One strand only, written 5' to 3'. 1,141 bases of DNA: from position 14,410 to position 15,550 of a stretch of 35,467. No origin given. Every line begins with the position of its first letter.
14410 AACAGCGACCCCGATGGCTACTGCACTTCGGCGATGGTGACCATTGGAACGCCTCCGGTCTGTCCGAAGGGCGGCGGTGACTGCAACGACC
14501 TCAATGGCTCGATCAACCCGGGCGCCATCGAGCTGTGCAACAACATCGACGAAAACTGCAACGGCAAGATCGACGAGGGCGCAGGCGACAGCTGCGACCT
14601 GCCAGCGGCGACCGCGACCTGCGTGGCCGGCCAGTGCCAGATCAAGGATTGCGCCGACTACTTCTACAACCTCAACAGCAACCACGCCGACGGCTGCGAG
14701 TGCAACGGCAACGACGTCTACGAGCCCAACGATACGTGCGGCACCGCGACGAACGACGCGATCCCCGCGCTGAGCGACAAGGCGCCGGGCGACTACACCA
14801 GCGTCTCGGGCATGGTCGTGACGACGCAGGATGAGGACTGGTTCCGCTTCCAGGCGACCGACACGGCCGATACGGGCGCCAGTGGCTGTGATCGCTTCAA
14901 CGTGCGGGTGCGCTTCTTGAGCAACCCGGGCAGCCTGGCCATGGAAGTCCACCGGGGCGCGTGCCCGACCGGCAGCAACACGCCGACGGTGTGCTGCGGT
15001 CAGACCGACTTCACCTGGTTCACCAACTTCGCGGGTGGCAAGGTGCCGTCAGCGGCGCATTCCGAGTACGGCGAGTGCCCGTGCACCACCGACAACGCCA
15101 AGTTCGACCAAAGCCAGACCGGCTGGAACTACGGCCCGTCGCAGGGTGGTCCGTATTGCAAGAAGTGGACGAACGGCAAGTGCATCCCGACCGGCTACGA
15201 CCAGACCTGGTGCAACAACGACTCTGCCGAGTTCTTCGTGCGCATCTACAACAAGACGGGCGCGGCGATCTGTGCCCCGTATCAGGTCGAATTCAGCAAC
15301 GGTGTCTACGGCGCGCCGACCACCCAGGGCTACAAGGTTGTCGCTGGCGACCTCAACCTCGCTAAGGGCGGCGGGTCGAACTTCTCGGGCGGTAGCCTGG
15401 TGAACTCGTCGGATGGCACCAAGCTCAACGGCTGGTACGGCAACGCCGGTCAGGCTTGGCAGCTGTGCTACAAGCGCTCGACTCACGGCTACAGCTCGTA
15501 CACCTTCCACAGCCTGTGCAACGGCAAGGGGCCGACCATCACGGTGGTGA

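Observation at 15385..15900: A TLDc domain, best known from eukaryotes, forms the C-terminal tip of the giant bacterial lipoprotein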

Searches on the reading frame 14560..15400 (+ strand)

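Call 10: search_solved_structures(query=window:14560-15400:+, max_evalue=10, show_alignments=2)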
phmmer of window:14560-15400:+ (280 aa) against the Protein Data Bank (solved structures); distinct sequences matched with E-value up to 10: 0.

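Call 38: find_homologous_proteins(query=A4, max_evalue=0.00001)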
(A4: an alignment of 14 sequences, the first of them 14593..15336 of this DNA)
Query A4 (14 sequences) (248 aa, profile of the alignment): 9 proteins with E <= 0.00001 among 3196 candidates.
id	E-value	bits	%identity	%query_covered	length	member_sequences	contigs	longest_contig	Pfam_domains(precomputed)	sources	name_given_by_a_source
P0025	6.6e-113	395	51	98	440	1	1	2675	PF11617.14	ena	-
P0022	1.9e-112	393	54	95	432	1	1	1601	PF11617.14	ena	-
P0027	3.1e-107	376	48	97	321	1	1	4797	PF11617.14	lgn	-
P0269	8.7e-87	309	44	96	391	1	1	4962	PF11617.14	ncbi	-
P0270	1.6e-70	256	51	74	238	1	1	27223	PF11617.14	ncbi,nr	ncbi:MAG: hypothetical protein EXR77_10125, partial [Myxococcales bacterium]|nr:hypothetical protein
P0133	1.3e-44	171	43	51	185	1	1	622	-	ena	-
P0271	1.7e-23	102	33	91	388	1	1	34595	-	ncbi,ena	-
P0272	7.8e-19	87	29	96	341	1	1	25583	PF11617.14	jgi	-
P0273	2.7e-6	45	33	35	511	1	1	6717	PF01391.24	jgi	jgi:hypothetical protein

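Call 48: predict_structure(alignment_id=A5)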
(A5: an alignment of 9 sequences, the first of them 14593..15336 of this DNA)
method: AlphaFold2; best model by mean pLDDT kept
length: 248 residues; sequences in the alignment: 9
mean_pLDDT: 60.1   pTM: 0.61
mean pLDDT of the five models: 60.1, 57.3, 56.1, 47.3, 45.5
residues with pLDDT >= 90: 3; 70-90: 87; 50-70: 66; < 50: 92
segments of 3 or more residues with pLDDT < 50: 1-4, 22-25, 30-33, 38-41, 129-133, 146-190, 196-205, 239-248
pLDDT, mean of each block of 10 residues (from residue 1): 49 57 50 47 67 81 77 77 86 56 78 80 65 60 52 47 32 34 41 47 53 85 71 72 34
secondary structure, 60 per line:
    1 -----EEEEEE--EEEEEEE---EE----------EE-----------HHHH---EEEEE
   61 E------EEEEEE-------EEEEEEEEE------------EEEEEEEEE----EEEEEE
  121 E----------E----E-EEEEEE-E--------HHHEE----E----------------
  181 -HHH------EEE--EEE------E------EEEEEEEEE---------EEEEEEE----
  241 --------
elements in order: E6-11 E14-20 H49-52 E56-61 E68-73 E81-89 E102-110 E115-121 E139-144 E191-193 E196-198 E212-220 E230-236

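Call 51: fold_search(model_id=the predicted structure, library=pdb)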
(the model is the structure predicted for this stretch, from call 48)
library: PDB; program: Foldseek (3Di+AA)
matches with E <= 10: 713; with E <= 0.001: 0
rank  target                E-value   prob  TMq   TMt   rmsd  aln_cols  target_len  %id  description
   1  7y69_A                1.8e-03  0.99  0.26  0.12   8.6       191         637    8  ApoSIDT2-pH5.5 (released 2023-06-21)
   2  9m8u_A                8.0e-03  0.87  0.24  0.11  14.9       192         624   10  Cryo-EM structure of human SIDT1 (released 2026-03-18)
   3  8xc1_A                8.0e-03  0.85  0.24  0.11  13.8       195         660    9  C. elegans SID1 in complex with dsRNA (released 2024-06-05)
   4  7y68_A                8.9e-03  0.94  0.26  0.12   8.3       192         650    8  SIDT2-pH5.5 plus miRNA (released 2023-06-21)
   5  8k11_A                9.4e-03  0.89  0.24  0.23   9.4       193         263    9  SID1 transmembrane family member 2 (released 2024-07-10)
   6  8jul_A                1.0e-02  0.84  0.24  0.12  13.0       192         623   10  Cryo-EM structure of SIDT1 in complex with phosphatidic acid (released 2023-11-15)
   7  8j6o_A                1.1e-02  0.77  0.23  0.11  13.7       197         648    8  transport T2 (released 2024-05-01)
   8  8k10_A                1.1e-02  0.91  0.26  0.12   9.3       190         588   12  SID1 transmembrane family member 2 (released 2024-07-10)
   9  9ues_B                2.1e-02  0.97  0.24  0.15   7.0       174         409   11  Crystal structure of an inactive TKSP mutant in complex with the TKS propeptide (released 2026-02-18)
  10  8hip_A                2.2e-02  0.80  0.23  0.11  10.9       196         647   10  dsRNA transporter (released 2023-11-29)
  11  8k13_A                2.2e-02  0.75  0.23  0.12  13.4       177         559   11  SID1 transmembrane family member 1 (released 2024-07-10)
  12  8xbs_A                2.3e-02  0.47  0.21  0.10  12.9       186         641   10  C. elegans apo-SID1 structure (released 2024-06-05)
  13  8k1b_A                2.6e-02  0.63  0.23  0.23  13.5       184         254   11  SID1 transmembrane family member 1 (released 2024-07-10)
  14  8w7n                  3.1e-02  0.44  0.23  0.07  13.1       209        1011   10  Crystal structure of the in-cell Cry1Aa purified from Bacillus thuringiensis (released 2024-03-06)
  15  9l8m_A                3.5e-02  0.47  0.22  0.11  11.6       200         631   10  Structure of SID-1 in complex with dsRNA (released 2026-01-21)
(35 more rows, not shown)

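Call 52: search_protein_families(library=pfam, alignment_id=A4, max_evalue=10)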
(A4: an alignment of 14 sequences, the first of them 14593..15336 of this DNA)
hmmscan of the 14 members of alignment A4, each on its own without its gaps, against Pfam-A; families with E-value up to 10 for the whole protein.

A. member 1, window:14593-15336:+ (248 aa): 0 families

B. families by the number of members that match (of 14 scanned): 2 families
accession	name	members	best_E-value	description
PF21671.2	CPL1-like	2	0.023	Protein CPL1-like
PF19236.4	ADAMTS_CR_3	1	0.086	ADAMTS cysteine-rich domain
